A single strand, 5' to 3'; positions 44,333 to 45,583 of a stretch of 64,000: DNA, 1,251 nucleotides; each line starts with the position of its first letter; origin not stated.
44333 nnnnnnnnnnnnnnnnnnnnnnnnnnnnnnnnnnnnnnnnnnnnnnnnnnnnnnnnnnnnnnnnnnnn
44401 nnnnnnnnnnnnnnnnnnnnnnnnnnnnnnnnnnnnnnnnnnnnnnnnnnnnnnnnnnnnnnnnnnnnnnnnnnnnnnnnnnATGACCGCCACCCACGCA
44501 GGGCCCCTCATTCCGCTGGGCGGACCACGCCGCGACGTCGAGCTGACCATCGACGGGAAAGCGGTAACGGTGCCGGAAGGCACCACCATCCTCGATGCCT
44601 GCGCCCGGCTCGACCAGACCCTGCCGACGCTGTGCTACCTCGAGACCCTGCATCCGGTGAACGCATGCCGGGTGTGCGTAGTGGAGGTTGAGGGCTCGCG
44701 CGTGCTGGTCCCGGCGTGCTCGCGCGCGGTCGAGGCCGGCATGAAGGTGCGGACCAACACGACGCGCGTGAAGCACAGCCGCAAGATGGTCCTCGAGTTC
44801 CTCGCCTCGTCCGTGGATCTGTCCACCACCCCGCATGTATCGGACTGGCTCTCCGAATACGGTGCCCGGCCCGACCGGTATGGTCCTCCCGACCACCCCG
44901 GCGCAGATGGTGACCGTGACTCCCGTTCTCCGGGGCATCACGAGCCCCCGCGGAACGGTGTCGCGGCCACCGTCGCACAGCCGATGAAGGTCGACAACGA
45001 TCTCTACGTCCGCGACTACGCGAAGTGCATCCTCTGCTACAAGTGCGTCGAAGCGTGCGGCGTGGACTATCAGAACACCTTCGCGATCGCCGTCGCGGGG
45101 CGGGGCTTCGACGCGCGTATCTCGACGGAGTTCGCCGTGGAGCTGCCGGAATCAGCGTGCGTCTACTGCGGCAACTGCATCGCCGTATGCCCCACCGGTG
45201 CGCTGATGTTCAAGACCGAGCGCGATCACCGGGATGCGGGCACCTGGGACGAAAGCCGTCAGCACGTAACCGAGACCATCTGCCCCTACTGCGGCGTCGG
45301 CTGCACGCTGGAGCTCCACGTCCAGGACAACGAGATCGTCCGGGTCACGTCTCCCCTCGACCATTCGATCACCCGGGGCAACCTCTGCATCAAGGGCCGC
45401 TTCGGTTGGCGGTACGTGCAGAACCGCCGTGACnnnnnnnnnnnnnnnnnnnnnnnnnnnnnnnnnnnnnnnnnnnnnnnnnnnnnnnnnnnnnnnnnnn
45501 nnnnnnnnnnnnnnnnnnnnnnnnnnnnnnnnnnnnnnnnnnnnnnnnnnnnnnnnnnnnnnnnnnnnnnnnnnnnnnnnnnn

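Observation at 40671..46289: NAD-type formate dehydrogenase with a split and permuted alpha subunit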

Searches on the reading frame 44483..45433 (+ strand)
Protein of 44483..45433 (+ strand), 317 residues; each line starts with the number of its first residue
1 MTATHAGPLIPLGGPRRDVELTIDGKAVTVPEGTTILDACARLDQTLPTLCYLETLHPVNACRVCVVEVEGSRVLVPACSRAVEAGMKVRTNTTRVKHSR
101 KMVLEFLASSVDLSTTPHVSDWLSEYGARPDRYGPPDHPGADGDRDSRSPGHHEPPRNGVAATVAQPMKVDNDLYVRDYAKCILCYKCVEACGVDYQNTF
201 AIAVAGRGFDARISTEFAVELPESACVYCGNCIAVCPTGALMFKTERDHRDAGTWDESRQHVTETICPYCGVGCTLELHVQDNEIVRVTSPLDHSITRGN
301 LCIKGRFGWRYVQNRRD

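Call 8: search_protein_families(library=pfam, proteins=[window:44483-45433:+])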
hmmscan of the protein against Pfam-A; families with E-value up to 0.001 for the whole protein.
window:44483-45433:+ (317 aa): 10 families
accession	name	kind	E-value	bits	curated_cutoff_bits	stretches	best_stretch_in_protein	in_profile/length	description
PF13510.11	Fer2_4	-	1.3e-21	76.8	22.8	1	17-93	2-81/82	2Fe-2S iron-sulfur cluster binding domain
PF04879.21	Molybdop_Fe4S4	-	7.8e-21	74.3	22.7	1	261-314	2-55/55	Molybdopterin oxidoreductase Fe4S4 domain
PF12838.12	Fer4_7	-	2.9e-10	40.9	27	2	181-240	1-52/52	4Fe-4S dicluster domain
PF13237.11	Fer4_10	-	1e-08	35.4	25.5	1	223-274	6-48/53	4Fe-4S dicluster domain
PF00037.32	Fer4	-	5e-08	32.9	21.1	1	223-241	5-23/24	4Fe-4S binding domain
PF22117.2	Fer4_Nqo3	-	3.3e-07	30.8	27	1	179-241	8-66/67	NADH-quinone oxidoreductase subunit 3, ferredoxin-like domain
PF13187.11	Fer4_9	-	1.9e-05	25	27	1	181-240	1-51/52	4Fe-4S dicluster domain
PF13484.11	Fer4_16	-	0.0002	22.5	30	0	226-248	2-25/66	4Fe-4S double cluster binding domain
PF12837.12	Fer4_6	-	0.00036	20.8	25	0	177-192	4-19/24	4Fe-4S binding domain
PF14697.11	Fer4_21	-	0.00046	20.7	35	1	179-239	5-55/59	4Fe-4S dicluster domain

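Call 13: find_homologous_proteins(query=window:44483-45433:+)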
Query window:44483-45433:+ (317 aa): 8000 proteins with E <= 0.001 among 8000 candidates; the best 120 are listed.
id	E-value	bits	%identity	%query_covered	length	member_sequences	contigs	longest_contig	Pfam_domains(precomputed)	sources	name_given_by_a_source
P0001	2.1e-215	732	98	100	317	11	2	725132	PF13510.12,PF00037.33,PF12838.13,PF22117.3,PF13237.12,PF13187.12,PF04879.22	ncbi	-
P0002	1.3e-206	703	93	100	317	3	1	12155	PF13510.12,PF00037.33,PF12838.13,PF22117.3,PF13237.12,PF13187.12,PF04879.22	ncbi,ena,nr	ncbi:MAG TPA: 2Fe-2S iron-sulfur cluster-binding protein [Gemmatimonadales bacterium]|nr:2Fe-2S iron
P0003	3.1e-206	702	93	100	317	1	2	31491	PF13510.12,PF00037.33,PF12838.13,PF22117.3,PF13237.12,PF13187.12,PF04879.22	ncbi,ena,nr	ncbi:MAG TPA: 2Fe-2S iron-sulfur cluster-binding protein [Gemmatimonadales bacterium]|nr:2Fe-2S iron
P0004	4.1e-206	702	94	100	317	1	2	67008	PF13510.12,PF00037.33,PF12838.13,PF22117.3,PF13237.12,PF13187.12,PF04879.22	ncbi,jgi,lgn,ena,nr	ncbi:MAG TPA: 2Fe-2S iron-sulfur cluster-binding protein [Gemmatimonadales bacterium]|nr:2Fe-2S iron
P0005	6.2e-205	698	93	100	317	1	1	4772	PF13510.12,PF00037.33,PF12838.13,PF22117.3,PF13237.12,PF13187.12,PF04879.22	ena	-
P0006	4.0e-204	695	92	100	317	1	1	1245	PF13510.12,PF00037.33,PF12838.13,PF22117.3,PF13237.12,PF13187.12,PF04879.22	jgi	jgi:predicted molibdopterin-dependent oxidoreductase YjgC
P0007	1.2e-202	690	92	100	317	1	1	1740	PF13510.12,PF00037.33,PF12838.13,PF22117.3,PF13237.12,PF13187.12,PF04879.22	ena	-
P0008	1.2e-202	690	92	100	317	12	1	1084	PF13510.12,PF00037.33,PF12838.13,PF22117.3,PF13237.12,PF13187.12,PF04879.22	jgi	jgi:predicted molibdopterin-dependent oxidoreductase YjgC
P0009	4.9e-201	685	91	100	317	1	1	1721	PF13510.12,PF00037.33,PF12838.13,PF22117.3,PF13237.12,PF13187.12,PF04879.22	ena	-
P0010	1.2e-200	684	91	100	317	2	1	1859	PF13510.12,PF00037.33,PF12838.13,PF22117.3,PF13237.12,PF13187.12,PF04879.22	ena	-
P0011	1.1e-199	681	93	98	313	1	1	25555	PF13510.12,PF00037.33,PF12838.13,PF22117.3,PF13237.12,PF13187.12,PF04879.22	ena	-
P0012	1.3e-199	680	90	100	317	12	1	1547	PF13510.12,PF00037.33,PF12838.13,PF22117.3,PF13237.12,PF13187.12,PF04879.22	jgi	-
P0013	7.6e-198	675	90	100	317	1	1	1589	PF13510.12,PF00037.33,PF12838.13,PF22117.3,PF13237.12,PF13187.12,PF04879.22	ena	-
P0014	1.3e-196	671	89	100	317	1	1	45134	PF13510.12,PF00037.33,PF12838.13,PF22117.3,PF13237.12,PF13187.12,PF04879.22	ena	-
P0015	5.4e-170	583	79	98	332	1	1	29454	PF13510.12,PF00037.33,PF12838.13,PF22117.3,PF13237.12,PF04879.22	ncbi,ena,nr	ncbi:MAG TPA: 2Fe-2S iron-sulfur cluster-binding protein [Gemmatimonadales bacterium]|nr:2Fe-2S iron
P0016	7.5e-170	583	78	100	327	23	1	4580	PF13510.12,PF00037.33,PF12838.13,PF22117.3,PF13237.12,PF13187.12,PF04879.22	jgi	jgi:predicted molibdopterin-dependent oxidoreductase YjgC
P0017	4.5e-169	580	79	98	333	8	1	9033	PF13510.12,PF00037.33,PF12838.13,PF22117.3,PF13237.12,PF04879.22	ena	-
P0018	8.1e-169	579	79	100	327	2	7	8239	PF13510.12,PF00037.33,PF12838.13,PF22117.3,PF13237.12,PF13187.12,PF04879.22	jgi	jgi:predicted molibdopterin-dependent oxidoreductase YjgC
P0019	9.8e-169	579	78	99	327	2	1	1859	PF13510.12,PF00037.33,PF12838.13,PF22117.3,PF13237.12,PF13187.12,PF04879.22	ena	-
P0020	2.6e-168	578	83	94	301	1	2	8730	PF13510.12,PF00037.33,PF12838.13,PF22117.3,PF13237.12,PF13187.12,PF04879.22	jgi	jgi:predicted molibdopterin-dependent oxidoreductase YjgC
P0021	3.9e-168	577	80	98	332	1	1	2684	PF13510.12,PF00037.33,PF12838.13,PF22117.3,PF13237.12,PF04879.22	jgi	jgi:predicted molibdopterin-dependent oxidoreductase YjgC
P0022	6.2e-168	576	80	97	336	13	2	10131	PF13510.12,PF00037.33,PF12838.13,PF22117.3,PF13237.12,PF13187.12,PF04879.22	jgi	jgi:predicted molibdopterin-dependent oxidoreductase YjgC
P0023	6.3e-168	576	79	99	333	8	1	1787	PF13510.12,PF00037.33,PF12838.13,PF22117.3,PF13237.12,PF04879.22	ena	-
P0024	7.2e-168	576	79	99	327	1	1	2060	PF13510.12,PF00037.33,PF12838.13,PF22117.3,PF13237.12,PF13187.12,PF04879.22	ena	-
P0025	1.3e-167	575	80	93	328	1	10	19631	PF13510.12,PF00037.33,PF12838.13,PF22117.3,PF13237.12,PF04879.22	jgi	jgi:predicted molibdopterin-dependent oxidoreductase YjgC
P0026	1.9e-167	575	79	99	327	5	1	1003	PF13510.12,PF00037.33,PF12838.13,PF22117.3,PF13237.12,PF04879.22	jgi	jgi:predicted molibdopterin-dependent oxidoreductase YjgC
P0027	3.9e-167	574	78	99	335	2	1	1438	PF13510.12,PF00037.33,PF12838.13,PF22117.3,PF13237.12,PF13187.12,PF04879.22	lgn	-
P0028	5.0e-167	573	78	99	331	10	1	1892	PF13510.12,PF00037.33,PF12838.13,PF22117.3,PF13237.12,PF13187.12,PF04879.22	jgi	jgi:predicted molibdopterin-dependent oxidoreductase YjgC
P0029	7.4e-167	573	80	97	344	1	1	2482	PF13510.12,PF00037.33,PF12838.13,PF22117.3,PF13237.12,PF04879.22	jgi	jgi:predicted molibdopterin-dependent oxidoreductase YjgC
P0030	8.4e-167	573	80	94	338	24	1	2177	PF13510.12,PF00037.33,PF12838.13,PF22117.3,PF13237.12,PF13187.12,PF04879.22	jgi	jgi:predicted molibdopterin-dependent oxidoreductase YjgC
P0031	1.4e-166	572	79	98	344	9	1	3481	PF13510.12,PF00037.33,PF12838.13,PF22117.3,PF13237.12,PF04879.22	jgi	jgi:predicted molibdopterin-dependent oxidoreductase YjgC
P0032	1.4e-166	572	81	95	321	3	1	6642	PF13510.12,PF00037.33,PF12838.13,PF22117.3,PF13237.12,PF13187.12,PF04879.22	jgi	jgi:predicted molibdopterin-dependent oxidoreductase YjgC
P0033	1.6e-166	572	77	99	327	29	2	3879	PF13510.12,PF00037.33,PF12838.13,PF22117.3,PF13237.12,PF13187.12,PF04879.22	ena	-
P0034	1.8e-166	571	79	99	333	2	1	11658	PF13510.12,PF00037.33,PF12838.13,PF22117.3,PF13237.12,PF13187.12,PF04879.22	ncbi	-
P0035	1.8e-166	571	79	99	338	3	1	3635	PF13510.12,PF00037.33,PF12838.13,PF22117.3,PF13237.12,PF13187.12,PF04879.22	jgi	jgi:predicted molibdopterin-dependent oxidoreductase YjgC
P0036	2.0e-166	571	78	99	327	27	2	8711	PF13510.12,PF00037.33,PF12838.13,PF22117.3,PF13237.12,PF13187.12,PF04879.22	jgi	-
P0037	2.3e-166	571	79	99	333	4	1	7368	PF13510.12,PF00037.33,PF12838.13,PF22117.3,PF13237.12,PF13187.12,PF04879.22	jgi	jgi:predicted molibdopterin-dependent oxidoreductase YjgC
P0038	4.2e-166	570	80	97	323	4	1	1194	PF13510.12,PF00037.33,PF12838.13,PF22117.3,PF13237.12,PF13187.12,PF04879.22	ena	-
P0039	6.2e-166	570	80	94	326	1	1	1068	PF13510.12,PF00037.33,PF12838.13,PF22117.3,PF13237.12,PF13187.12,PF04879.22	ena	-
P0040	6.6e-166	570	78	99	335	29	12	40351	PF13510.12,PF00037.33,PF12838.13,PF22117.3,PF13237.12,PF13187.12,PF04879.22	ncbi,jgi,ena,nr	ncbi:MAG TPA: 2Fe-2S iron-sulfur cluster-binding protein [Gemmatimonadales bacterium]|jgi:predicted 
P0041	8.8e-166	569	79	98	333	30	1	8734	PF13510.12,PF00037.33,PF12838.13,PF22117.3,PF13237.12,PF13187.12,PF04879.22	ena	-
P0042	1.0e-165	569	77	99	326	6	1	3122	PF13510.12,PF00037.33,PF12838.13,PF22117.3,PF13237.12,PF13187.12,PF04879.22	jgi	jgi:predicted molibdopterin-dependent oxidoreductase YjgC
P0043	1.5e-165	568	78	99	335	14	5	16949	PF13510.12,PF00037.33,PF12838.13,PF22117.3,PF13237.12,PF13187.12,PF04879.22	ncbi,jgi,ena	jgi:predicted molibdopterin-dependent oxidoreductase YjgC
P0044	1.7e-165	568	78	97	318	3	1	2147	PF13510.12,PF00037.33,PF12838.13,PF22117.3,PF13237.12,PF13187.12,PF04879.22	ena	-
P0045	2.2e-165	568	77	99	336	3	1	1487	PF13510.12,PF00037.33,PF12838.13,PF22117.3,PF13237.12,PF04879.22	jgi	jgi:predicted molibdopterin-dependent oxidoreductase YjgC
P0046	2.7e-165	568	77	99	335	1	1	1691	PF13510.12,PF00037.33,PF12838.13,PF22117.3,PF13237.12,PF13187.12,PF04879.22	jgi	-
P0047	4.1e-165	567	76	99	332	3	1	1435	PF13510.12,PF00037.33,PF12838.13,PF22117.3,PF13237.12,PF13187.12,PF04879.22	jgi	jgi:predicted molibdopterin-dependent oxidoreductase YjgC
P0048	4.2e-165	567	81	96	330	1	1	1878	PF13510.12,PF00037.33,PF12838.13,PF22117.3,PF13237.12,PF13187.12,PF04879.22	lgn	-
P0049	4.2e-165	567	78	98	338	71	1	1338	PF13510.12,PF00037.33,PF12838.13,PF22117.3,PF13237.12,PF04879.22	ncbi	-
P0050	4.4e-165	567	78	98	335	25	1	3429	PF13510.12,PF00037.33,PF12838.13,PF22117.3,PF13237.12,PF13187.12,PF04879.22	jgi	jgi:predicted molibdopterin-dependent oxidoreductase YjgC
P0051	4.5e-165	567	79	97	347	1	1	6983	PF13510.12,PF00037.33,PF12838.13,PF22117.3,PF13237.12,PF13187.12,PF04879.22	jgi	jgi:predicted molibdopterin-dependent oxidoreductase YjgC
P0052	4.9e-165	567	77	99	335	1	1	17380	PF13510.12,PF00037.33,PF12838.13,PF22117.3,PF13237.12,PF13187.12,PF04879.22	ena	-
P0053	5.8e-165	567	79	97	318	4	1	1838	PF13510.12,PF00037.33,PF12838.13,PF22117.3,PF13237.12,PF13187.12,PF04879.22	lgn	-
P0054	5.9e-165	566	79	97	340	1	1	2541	PF13510.12,PF00037.33,PF12838.13,PF22117.3,PF13237.12,PF13187.12,PF04879.22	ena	-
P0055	6.0e-165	566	79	97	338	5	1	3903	PF13510.12,PF00037.33,PF12838.13,PF22117.3,PF13237.12,PF13187.12,PF04879.22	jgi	jgi:predicted molibdopterin-dependent oxidoreductase YjgC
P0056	6.3e-165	566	78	98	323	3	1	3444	PF13510.12,PF00037.33,PF12838.13,PF22117.3,PF13237.12,PF13187.12,PF04879.22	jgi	jgi:predicted molibdopterin-dependent oxidoreductase YjgC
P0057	6.5e-165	566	80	97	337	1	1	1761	PF13510.12,PF00037.33,PF12838.13,PF22117.3,PF13237.12,PF13187.12,PF04879.22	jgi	jgi:predicted molibdopterin-dependent oxidoreductase YjgC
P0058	7.4e-165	566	79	97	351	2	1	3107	PF13510.12,PF00037.33,PF12838.13,PF22117.3,PF13237.12,PF13187.12,PF04879.22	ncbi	ncbi:MAG: 2Fe-2S iron-sulfur cluster-binding protein [Gemmatimonadaceae bacterium]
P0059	7.6e-165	566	78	97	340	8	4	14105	PF13510.12,PF00037.33,PF12838.13,PF22117.3,PF13237.12,PF13187.12,PF04879.22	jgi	jgi:predicted molibdopterin-dependent oxidoreductase YjgC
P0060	7.8e-165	566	80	97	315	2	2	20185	PF13510.12,PF00037.33,PF12838.13,PF22117.3,PF13237.12,PF13187.12,PF04879.22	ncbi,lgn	-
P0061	8.3e-165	566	77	99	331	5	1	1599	PF13510.12,PF00037.33,PF12838.13,PF22117.3,PF13237.12,PF13187.12,PF04879.22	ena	-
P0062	1.0e-164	566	77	99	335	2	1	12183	PF13510.12,PF00037.33,PF12838.13,PF22117.3,PF13237.12,PF13187.12,PF04879.22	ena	-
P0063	1.1e-164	566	78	97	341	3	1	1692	PF13510.12,PF00037.33,PF12838.13,PF22117.3,PF13237.12,PF13187.12,PF04879.22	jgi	jgi:predicted molibdopterin-dependent oxidoreductase YjgC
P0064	1.2e-164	566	79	94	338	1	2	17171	PF13510.12,PF00037.33,PF12838.13,PF22117.3,PF13237.12,PF04879.22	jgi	jgi:predicted molibdopterin-dependent oxidoreductase YjgC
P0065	1.6e-164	565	78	98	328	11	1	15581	PF13510.12,PF00037.33,PF12838.13,PF22117.3,PF13237.12,PF13187.12,PF04879.22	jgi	jgi:predicted molibdopterin-dependent oxidoreductase YjgC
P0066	1.7e-164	565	79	97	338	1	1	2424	PF13510.12,PF00037.33,PF12838.13,PF22117.3,PF13237.12,PF13187.12,PF04879.22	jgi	jgi:predicted molibdopterin-dependent oxidoreductase YjgC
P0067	2.1e-164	565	78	97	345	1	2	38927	PF13510.12,PF00037.33,PF12838.13,PF22117.3,PF13237.12,PF13187.12,PF04879.22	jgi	jgi:predicted molibdopterin-dependent oxidoreductase YjgC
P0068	2.1e-164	565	79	97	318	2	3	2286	PF13510.12,PF00037.33,PF12838.13,PF22117.3,PF13237.12,PF13187.12,PF04879.22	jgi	jgi:predicted molibdopterin-dependent oxidoreductase YjgC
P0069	2.1e-164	565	77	100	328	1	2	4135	PF13510.12,PF00037.33,PF12838.13,PF22117.3,PF13237.12,PF13187.12,PF04879.22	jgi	jgi:predicted molibdopterin-dependent oxidoreductase YjgC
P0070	2.4e-164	564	78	97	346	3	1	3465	PF13510.12,PF00037.33,PF12838.13,PF22117.3,PF13237.12,PF13187.12,PF04879.22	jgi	jgi:predicted molibdopterin-dependent oxidoreductase YjgC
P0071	3.2e-164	564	78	97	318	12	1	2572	PF13510.12,PF00037.33,PF13484.12,PF12838.13,PF22117.3,PF13237.12,PF13187.12,PF04879.22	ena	-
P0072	3.2e-164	564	78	97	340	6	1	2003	PF13510.12,PF00037.33,PF12838.13,PF22117.3,PF13237.12,PF13187.12,PF04879.22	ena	-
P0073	3.6e-164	564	78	94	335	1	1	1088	PF13510.12,PF00037.33,PF12838.13,PF22117.3,PF13237.12,PF13187.12,PF04879.22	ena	-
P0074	3.9e-164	564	78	94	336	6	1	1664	PF13510.12,PF00037.33,PF12838.13,PF22117.3,PF13237.12,PF13187.12,PF04879.22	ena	-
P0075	4.3e-164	564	77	97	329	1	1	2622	PF13510.12,PF00037.33,PF12838.13,PF22117.3,PF13237.12,PF13187.12,PF04879.22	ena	-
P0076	4.5e-164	564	78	98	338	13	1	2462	PF13510.12,PF00037.33,PF12838.13,PF22117.3,PF13237.12,PF04879.22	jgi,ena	-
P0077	4.8e-164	563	79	97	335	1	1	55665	PF13510.12,PF00037.33,PF12838.13,PF22117.3,PF13237.12,PF04879.22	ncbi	ncbi:MAG: 2Fe-2S iron-sulfur cluster-binding protein [Gemmatimonadales bacterium]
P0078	5.4e-164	563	78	94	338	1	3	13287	PF13510.12,PF00037.33,PF12838.13,PF22117.3,PF13237.12,PF13187.12,PF04879.22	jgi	jgi:predicted molibdopterin-dependent oxidoreductase YjgC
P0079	5.6e-164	563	80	94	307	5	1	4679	PF13510.12,PF00037.33,PF12838.13,PF22117.3,PF13237.12,PF13187.12,PF04879.22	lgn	-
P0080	5.6e-164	563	80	94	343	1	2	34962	PF13510.12,PF00037.33,PF12838.13,PF22117.3,PF13237.12,PF13187.12,PF04879.22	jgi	jgi:predicted molibdopterin-dependent oxidoreductase YjgC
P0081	7.1e-164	563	79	97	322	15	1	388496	PF13510.12,PF00037.33,PF13484.12,PF12838.13,PF22117.3,PF13237.12,PF13187.12,PF04879.22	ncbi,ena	-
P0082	9.3e-164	563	77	99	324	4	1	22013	PF13510.12,PF00037.33,PF12838.13,PF22117.3,PF13237.12,PF13187.12,PF04879.22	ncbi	-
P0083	1.1e-163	562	78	94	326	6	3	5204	PF13510.12,PF00037.33,PF12838.13,PF22117.3,PF13237.12,PF13187.12,PF04879.22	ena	-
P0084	1.2e-163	562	79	94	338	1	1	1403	PF13510.12,PF00037.33,PF12838.13,PF22117.3,PF13237.12,PF04879.22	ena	-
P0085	1.4e-163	562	78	97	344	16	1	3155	PF13510.12,PF00037.33,PF12838.13,PF22117.3,PF13237.12,PF13187.12,PF04879.22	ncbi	-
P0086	1.5e-163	562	79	97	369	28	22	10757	PF13510.12,PF00037.33,PF12838.13,PF22117.3,PF13237.12,PF04879.22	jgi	jgi:predicted molibdopterin-dependent oxidoreductase YjgC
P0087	1.8e-163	562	78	99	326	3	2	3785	PF13510.12,PF00037.33,PF12838.13,PF22117.3,PF13237.12,PF13187.12,PF04879.22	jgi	jgi:predicted molibdopterin-dependent oxidoreductase YjgC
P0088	3.2e-163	561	78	98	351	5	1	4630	PF13510.12,PF00037.33,PF12838.13,PF22117.3,PF13237.12,PF13187.12,PF04879.22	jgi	-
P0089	4.0e-163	560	78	97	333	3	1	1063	PF13510.12,PF00037.33,PF12838.13,PF22117.3,PF13237.12,PF13187.12,PF04879.22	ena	-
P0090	5.0e-163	560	78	97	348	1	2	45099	PF13510.12,PF00037.33,PF12838.13,PF22117.3,PF13237.12,PF13187.12,PF04879.22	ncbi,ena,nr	ncbi:MAG TPA: 2Fe-2S iron-sulfur cluster-binding protein [Gemmatimonadaceae bacterium]|nr:2Fe-2S iro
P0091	5.5e-163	560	78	97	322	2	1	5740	PF13510.12,PF00037.33,PF12838.13,PF22117.3,PF13237.12,PF13187.12,PF04879.22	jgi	-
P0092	5.5e-163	560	79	97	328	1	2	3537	PF13510.12,PF00037.33,PF12838.13,PF22117.3,PF13237.12,PF13187.12,PF04879.22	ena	-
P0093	7.5e-163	560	78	97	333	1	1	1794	PF13510.12,PF00037.33,PF12838.13,PF22117.3,PF13237.12,PF13187.12,PF04879.22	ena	-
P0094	8.1e-163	559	77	97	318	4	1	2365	PF13510.12,PF00037.33,PF12838.13,PF22117.3,PF13237.12,PF13187.12,PF04879.22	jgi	-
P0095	8.4e-163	559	79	97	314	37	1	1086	PF13510.12,PF00037.33,PF12838.13,PF22117.3,PF13237.12,PF13187.12,PF04879.22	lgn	-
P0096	9.2e-163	559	78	99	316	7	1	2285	PF13510.12,PF00037.33,PF12838.13,PF22117.3,PF13237.12,PF13187.12,PF04879.22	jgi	jgi:predicted molibdopterin-dependent oxidoreductase YjgC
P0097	1.0e-162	559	77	97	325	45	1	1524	PF13510.12,PF00037.33,PF13484.12,PF12838.13,PF22117.3,PF13237.12,PF13187.12,PF04879.22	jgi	jgi:predicted molibdopterin-dependent oxidoreductase YjgC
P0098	1.0e-162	559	79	96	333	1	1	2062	PF13510.12,PF00037.33,PF12838.13,PF22117.3,PF13237.12,PF13187.12,PF04879.22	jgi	jgi:predicted molibdopterin-dependent oxidoreductase YjgC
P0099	1.1e-162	559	79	94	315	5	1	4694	PF13510.12,PF00037.33,PF12838.13,PF22117.3,PF13237.12,PF13187.12,PF04879.22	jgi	jgi:predicted molibdopterin-dependent oxidoreductase YjgC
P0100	1.2e-162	559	78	97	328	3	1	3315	PF13510.12,PF00037.33,PF12838.13,PF22117.3,PF13237.12,PF13187.12,PF04879.22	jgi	jgi:predicted molibdopterin-dependent oxidoreductase YjgC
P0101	1.2e-162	559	78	97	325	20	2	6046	PF13510.12,PF00037.33,PF13484.12,PF12838.13,PF22117.3,PF13237.12,PF13187.12,PF04879.22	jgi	jgi:predicted molibdopterin-dependent oxidoreductase YjgC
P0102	2.1e-162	558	79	97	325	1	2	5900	PF13510.12,PF00037.33,PF12838.13,PF22117.3,PF13237.12,PF13187.12,PF04879.22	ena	-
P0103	2.2e-162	558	77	97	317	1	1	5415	PF13510.12,PF00037.33,PF12838.13,PF22117.3,PF13237.12,PF13187.12,PF04879.22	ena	-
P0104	2.3e-162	558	77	97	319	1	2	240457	PF13510.12,PF00037.33,PF12838.13,PF22117.3,PF13237.12,PF13187.12,PF04879.22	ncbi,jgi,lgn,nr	ncbi:MAG: 2Fe-2S iron-sulfur cluster binding domain-containing protein [Gemmatimonadetes bacterium]|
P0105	3.3e-162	557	76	97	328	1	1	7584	PF13510.12,PF00037.33,PF12838.13,PF22117.3,PF13237.12,PF04879.22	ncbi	-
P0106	4.0e-162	557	79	94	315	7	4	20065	PF13510.12,PF00037.33,PF12838.13,PF22117.3,PF13237.12,PF13187.12,PF04879.22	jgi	jgi:predicted molibdopterin-dependent oxidoreductase YjgC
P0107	4.6e-162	557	78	97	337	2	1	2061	PF13510.12,PF00037.33,PF12838.13,PF22117.3,PF13237.12,PF13187.12,PF04879.22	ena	-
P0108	5.1e-162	557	78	97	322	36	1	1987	PF13510.12,PF00037.33,PF12838.13,PF22117.3,PF13237.12,PF13187.12,PF04879.22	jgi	jgi:predicted molibdopterin-dependent oxidoreductase YjgC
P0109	5.3e-162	557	76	99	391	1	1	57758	PF13510.12,PF00037.33,PF12838.13,PF22117.3,PF13237.12,PF04879.22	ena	-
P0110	9.7e-162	556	78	97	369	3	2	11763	PF13510.12,PF00037.33,PF12838.13,PF22117.3,PF13237.12,PF13187.12,PF04879.22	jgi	jgi:predicted molibdopterin-dependent oxidoreductase YjgC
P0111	9.8e-162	556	77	97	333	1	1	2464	PF13510.12,PF00037.33,PF12838.13,PF22117.3,PF13237.12,PF13187.12,PF04879.22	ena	-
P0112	1.1e-161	556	78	97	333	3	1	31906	PF13510.12,PF00037.33,PF12838.13,PF22117.3,PF13237.12,PF13187.12,PF04879.22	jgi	jgi:predicted molibdopterin-dependent oxidoreductase YjgC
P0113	1.2e-161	556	78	97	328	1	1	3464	PF13510.12,PF00037.33,PF12838.13,PF22117.3,PF13237.12,PF13187.12,PF04879.22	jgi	jgi:predicted molibdopterin-dependent oxidoreductase YjgC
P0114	1.2e-161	556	77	97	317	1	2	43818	PF13510.12,PF00037.33,PF12838.13,PF22117.3,PF13237.12,PF04879.22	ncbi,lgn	-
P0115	1.6e-161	555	78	97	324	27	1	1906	PF13510.12,PF00037.33,PF12838.13,PF22117.3,PF13237.12,PF13187.12,PF04879.22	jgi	-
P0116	1.6e-161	555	78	97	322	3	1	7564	PF13510.12,PF00037.33,PF12838.13,PF22117.3,PF13237.12,PF13187.12,PF04879.22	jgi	jgi:predicted molibdopterin-dependent oxidoreductase YjgC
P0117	1.7e-161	555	78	97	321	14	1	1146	PF13510.12,PF00037.33,PF12838.13,PF22117.3,PF13237.12,PF13187.12,PF04879.22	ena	-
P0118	1.8e-161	555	80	95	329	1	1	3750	PF13510.12,PF00037.33,PF12838.13,PF22117.3,PF13237.12,PF13187.12,PF04879.22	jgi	jgi:predicted molibdopterin-dependent oxidoreductase YjgC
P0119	2.6e-161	554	77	98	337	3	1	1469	PF13510.12,PF00037.33,PF12838.13,PF22117.3,PF13237.12,PF13187.12,PF04879.22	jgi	jgi:predicted molibdopterin-dependent oxidoreductase YjgC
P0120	2.8e-161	554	77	97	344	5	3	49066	PF13510.12,PF00037.33,PF13484.12,PF12838.13,PF22117.3,PF13237.12,PF13187.12,PF04879.22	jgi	-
